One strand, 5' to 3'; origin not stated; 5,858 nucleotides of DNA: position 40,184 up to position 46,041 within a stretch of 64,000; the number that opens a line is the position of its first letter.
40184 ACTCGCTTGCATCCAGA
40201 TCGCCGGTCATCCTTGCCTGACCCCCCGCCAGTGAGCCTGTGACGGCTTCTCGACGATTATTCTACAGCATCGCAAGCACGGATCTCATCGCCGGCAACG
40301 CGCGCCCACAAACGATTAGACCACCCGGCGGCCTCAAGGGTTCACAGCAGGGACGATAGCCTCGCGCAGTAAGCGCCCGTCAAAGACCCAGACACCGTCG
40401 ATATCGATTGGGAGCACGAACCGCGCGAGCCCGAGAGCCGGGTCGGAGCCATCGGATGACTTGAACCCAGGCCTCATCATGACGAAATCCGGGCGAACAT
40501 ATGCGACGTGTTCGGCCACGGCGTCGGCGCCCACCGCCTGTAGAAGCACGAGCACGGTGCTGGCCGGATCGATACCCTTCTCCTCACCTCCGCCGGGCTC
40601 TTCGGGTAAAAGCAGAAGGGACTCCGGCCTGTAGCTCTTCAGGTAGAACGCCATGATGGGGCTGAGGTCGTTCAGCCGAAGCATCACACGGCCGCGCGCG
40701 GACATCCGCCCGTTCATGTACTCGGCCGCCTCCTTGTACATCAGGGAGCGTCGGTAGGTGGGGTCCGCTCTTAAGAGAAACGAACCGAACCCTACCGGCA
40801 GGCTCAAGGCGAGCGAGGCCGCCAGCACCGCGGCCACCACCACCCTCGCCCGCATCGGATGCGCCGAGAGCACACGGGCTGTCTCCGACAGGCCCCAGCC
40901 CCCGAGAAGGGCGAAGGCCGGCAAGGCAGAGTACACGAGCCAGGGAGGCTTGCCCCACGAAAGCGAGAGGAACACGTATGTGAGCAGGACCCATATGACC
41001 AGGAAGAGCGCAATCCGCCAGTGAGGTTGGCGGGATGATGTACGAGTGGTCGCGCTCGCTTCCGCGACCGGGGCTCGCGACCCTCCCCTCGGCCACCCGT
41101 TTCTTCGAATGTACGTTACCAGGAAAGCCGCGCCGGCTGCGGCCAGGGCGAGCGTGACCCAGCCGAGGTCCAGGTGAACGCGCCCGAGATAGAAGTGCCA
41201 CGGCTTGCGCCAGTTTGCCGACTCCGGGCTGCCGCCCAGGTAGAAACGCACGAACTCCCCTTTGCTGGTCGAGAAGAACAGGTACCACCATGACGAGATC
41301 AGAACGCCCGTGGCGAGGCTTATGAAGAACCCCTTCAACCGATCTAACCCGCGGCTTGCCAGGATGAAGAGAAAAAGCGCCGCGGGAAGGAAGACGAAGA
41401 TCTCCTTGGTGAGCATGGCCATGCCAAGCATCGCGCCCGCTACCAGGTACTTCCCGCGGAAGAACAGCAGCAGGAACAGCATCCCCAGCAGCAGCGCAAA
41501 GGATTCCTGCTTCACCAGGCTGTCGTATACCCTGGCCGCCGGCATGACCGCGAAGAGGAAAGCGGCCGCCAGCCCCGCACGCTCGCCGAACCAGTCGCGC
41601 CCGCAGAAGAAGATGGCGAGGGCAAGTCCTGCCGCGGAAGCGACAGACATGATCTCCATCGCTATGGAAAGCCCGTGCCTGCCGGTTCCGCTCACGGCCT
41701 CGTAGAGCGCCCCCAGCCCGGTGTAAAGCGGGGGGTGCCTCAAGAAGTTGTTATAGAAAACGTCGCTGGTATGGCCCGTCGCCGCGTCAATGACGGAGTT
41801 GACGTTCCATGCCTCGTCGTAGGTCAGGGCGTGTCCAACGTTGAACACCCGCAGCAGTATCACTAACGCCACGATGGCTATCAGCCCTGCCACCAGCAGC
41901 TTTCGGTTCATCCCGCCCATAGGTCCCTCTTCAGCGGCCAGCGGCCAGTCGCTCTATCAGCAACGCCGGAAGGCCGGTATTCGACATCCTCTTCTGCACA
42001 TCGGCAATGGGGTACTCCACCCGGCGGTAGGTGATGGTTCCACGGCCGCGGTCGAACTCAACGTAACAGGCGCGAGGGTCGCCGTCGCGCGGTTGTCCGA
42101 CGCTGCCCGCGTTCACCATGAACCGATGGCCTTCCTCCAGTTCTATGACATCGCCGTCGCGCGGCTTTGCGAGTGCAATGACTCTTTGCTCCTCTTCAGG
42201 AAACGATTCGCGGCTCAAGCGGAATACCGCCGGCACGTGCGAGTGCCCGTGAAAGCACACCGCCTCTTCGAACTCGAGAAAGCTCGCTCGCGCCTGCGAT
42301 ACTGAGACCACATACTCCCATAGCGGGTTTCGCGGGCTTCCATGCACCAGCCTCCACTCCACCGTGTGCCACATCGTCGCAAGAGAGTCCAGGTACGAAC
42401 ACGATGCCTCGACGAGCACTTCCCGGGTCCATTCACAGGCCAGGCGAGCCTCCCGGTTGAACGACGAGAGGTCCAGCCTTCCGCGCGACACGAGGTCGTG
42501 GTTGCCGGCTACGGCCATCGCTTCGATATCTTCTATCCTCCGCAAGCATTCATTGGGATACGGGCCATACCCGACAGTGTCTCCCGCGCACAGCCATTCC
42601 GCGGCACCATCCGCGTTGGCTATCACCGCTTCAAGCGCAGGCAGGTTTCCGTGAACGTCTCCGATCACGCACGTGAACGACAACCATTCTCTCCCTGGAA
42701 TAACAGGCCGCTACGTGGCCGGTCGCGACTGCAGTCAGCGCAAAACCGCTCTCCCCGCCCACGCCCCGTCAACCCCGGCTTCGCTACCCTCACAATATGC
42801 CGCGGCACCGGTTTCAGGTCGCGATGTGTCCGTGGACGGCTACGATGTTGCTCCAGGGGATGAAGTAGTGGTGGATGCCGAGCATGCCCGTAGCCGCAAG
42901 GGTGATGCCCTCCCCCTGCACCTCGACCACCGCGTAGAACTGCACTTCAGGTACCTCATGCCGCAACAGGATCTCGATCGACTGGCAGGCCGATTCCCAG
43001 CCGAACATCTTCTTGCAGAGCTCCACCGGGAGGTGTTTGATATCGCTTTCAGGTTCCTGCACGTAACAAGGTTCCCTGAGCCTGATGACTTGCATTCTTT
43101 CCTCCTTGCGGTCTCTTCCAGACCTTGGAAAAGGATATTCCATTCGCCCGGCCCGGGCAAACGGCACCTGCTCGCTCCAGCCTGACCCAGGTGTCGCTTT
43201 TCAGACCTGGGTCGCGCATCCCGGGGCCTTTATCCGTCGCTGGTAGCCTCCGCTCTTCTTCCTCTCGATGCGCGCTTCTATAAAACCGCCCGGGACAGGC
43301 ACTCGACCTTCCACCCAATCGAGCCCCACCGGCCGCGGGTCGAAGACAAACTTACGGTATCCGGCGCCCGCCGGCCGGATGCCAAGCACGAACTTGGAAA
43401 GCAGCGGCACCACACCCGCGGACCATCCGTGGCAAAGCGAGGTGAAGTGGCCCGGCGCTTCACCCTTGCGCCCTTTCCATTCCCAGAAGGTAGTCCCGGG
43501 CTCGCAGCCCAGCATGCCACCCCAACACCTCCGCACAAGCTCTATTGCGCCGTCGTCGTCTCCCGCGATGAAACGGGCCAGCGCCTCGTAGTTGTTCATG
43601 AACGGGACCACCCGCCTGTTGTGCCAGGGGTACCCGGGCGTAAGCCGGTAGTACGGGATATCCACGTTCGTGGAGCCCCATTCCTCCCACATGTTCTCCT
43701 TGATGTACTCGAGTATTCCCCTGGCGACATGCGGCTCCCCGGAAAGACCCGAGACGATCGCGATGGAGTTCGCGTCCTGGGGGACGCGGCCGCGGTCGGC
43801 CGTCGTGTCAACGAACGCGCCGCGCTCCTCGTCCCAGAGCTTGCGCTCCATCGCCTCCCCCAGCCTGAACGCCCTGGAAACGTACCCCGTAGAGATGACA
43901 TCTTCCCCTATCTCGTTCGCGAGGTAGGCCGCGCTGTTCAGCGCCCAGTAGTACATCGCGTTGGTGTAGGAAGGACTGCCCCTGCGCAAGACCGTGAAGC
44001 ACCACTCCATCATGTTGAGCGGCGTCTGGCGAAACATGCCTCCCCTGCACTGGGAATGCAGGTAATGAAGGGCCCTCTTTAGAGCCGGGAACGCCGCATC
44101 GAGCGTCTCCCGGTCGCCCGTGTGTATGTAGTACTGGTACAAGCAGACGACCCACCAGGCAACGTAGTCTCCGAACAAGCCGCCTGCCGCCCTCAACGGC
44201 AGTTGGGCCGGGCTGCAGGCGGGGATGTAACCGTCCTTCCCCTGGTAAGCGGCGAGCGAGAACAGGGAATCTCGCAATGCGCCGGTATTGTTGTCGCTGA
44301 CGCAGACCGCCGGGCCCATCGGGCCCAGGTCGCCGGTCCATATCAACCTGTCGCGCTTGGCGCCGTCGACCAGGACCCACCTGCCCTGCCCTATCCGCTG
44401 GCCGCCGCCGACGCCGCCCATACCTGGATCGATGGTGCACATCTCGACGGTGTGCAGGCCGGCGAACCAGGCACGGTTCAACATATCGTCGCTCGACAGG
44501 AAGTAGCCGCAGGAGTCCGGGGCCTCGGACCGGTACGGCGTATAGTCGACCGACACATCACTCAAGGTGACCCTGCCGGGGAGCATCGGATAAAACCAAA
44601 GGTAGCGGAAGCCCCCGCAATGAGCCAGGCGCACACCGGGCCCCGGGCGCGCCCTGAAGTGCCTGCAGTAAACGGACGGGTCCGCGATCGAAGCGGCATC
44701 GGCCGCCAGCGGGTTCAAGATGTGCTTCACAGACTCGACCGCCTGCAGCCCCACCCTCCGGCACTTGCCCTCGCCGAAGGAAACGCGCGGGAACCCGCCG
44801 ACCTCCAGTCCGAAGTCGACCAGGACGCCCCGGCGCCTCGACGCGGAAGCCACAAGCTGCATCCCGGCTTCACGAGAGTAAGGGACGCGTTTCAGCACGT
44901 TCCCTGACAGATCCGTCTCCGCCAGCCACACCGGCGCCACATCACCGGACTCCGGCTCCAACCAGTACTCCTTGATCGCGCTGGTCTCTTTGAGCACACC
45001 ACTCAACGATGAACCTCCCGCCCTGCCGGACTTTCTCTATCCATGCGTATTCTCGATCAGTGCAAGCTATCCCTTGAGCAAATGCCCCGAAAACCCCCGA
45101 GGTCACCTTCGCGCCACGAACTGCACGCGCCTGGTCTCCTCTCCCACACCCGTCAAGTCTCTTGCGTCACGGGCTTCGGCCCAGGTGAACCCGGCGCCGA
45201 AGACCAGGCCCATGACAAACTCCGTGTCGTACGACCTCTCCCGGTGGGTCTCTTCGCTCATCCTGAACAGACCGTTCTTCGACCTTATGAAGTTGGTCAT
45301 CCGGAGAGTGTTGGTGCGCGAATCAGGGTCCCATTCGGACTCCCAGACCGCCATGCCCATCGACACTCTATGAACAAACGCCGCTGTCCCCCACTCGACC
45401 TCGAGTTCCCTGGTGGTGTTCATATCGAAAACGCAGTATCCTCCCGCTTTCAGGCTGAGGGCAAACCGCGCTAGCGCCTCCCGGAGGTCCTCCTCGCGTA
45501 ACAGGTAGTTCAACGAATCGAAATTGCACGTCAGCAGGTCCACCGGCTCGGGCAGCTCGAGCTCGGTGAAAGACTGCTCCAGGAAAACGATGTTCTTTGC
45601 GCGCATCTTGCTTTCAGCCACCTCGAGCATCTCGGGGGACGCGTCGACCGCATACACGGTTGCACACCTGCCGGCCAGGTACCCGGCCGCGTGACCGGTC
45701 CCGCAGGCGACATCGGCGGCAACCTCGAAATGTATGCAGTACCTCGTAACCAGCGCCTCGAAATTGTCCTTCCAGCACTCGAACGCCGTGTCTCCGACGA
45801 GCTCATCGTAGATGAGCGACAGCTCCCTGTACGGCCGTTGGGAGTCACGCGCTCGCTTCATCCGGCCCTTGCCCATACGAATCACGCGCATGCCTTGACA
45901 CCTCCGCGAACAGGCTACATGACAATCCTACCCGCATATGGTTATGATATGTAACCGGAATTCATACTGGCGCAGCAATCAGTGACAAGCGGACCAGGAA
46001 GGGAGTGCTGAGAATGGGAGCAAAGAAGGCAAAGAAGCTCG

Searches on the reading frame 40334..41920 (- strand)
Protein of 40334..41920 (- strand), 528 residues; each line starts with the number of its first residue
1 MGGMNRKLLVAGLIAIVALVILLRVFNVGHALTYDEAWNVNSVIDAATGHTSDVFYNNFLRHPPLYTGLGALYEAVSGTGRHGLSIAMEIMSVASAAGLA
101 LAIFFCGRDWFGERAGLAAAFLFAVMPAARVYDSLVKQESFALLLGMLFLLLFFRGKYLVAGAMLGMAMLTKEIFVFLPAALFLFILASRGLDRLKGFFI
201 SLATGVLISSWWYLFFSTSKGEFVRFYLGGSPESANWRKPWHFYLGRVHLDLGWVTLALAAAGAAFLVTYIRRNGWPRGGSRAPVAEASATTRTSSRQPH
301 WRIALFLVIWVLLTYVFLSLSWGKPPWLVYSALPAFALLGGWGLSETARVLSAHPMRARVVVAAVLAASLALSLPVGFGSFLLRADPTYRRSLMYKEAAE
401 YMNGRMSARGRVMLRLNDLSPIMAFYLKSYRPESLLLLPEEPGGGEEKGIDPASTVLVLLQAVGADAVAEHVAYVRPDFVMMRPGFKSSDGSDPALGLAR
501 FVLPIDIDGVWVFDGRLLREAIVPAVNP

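Call 63: search_protein_families(library=pfam, proteins=[window:40334-41920:-], max_evalue=0.00001)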
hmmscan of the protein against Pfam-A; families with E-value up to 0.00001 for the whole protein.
window:40334-41920:- (528 aa): 1 family
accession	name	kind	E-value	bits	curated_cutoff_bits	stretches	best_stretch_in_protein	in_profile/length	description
PF13231.12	PMT_2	-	1.9e-09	38.4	26.1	1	62-208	2-154/160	Dolichyl-phosphate-mannose-protein mannosyltransferase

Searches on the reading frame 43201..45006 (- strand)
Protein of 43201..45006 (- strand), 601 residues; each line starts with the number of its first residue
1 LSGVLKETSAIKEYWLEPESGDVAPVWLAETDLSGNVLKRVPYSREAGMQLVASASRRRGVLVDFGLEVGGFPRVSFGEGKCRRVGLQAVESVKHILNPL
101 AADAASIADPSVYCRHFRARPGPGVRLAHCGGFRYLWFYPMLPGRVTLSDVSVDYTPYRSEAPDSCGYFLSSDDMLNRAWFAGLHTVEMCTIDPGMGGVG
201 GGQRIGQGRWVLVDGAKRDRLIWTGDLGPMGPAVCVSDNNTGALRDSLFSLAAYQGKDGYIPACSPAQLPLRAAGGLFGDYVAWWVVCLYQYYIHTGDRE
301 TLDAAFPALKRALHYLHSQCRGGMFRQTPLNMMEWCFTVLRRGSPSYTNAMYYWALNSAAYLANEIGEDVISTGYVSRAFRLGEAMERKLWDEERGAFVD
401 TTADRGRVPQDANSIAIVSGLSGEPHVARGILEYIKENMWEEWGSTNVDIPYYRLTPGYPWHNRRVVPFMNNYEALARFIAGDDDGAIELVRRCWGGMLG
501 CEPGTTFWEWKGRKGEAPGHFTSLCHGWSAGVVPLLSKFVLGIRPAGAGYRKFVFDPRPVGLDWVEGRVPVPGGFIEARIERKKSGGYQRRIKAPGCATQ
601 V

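Call 63: search_protein_families(library=pfam, proteins=[window:43201-45006:-], max_evalue=0.00001)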
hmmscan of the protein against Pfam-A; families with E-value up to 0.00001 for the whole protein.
window:43201-45006:- (601 aa): 3 families
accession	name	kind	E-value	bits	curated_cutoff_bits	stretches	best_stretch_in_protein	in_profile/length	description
PF17389.8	Bac_rhamnosid6H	-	1.6e-16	61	24.5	1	211-427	31-242/339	Bacterial alpha-L-rhamnosidase 6 hairpin glycosidase domain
PF22422.2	MGH1-like_GH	-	2.9e-07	30.8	27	0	348-416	175-243/356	Mannosylglycerate hydrolase MGH1-like glycoside hydrolase domain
PF17390.7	Bac_rhamnosid_C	-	1.1e-06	28.8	22.1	1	542-587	1-46/78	Bacterial alpha-L-rhamnosidase C-terminal domain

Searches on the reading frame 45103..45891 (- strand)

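Call 63: search_protein_families(library=pfam, proteins=[window:45103-45891:-], max_evalue=0.00001)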
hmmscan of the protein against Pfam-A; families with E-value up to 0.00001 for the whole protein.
window:45103-45891:- (262 aa): 4 families
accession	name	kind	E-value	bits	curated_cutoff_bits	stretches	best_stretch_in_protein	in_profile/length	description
PF13649.12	Methyltransf_25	-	1.3e-17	64.7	27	1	59-151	2-97/97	Methyltransferase domain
PF08241.18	Methyltransf_11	-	2.8e-15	57.2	21.2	1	60-155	2-95/95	Methyltransferase domain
PF08242.18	Methyltransf_12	-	2e-11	44.9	30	1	60-152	2-97/98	Methyltransferase domain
PF13847.12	Methyltransf_31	-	1.2e-10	41.7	27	1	59-164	8-119/145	Methyltransferase domain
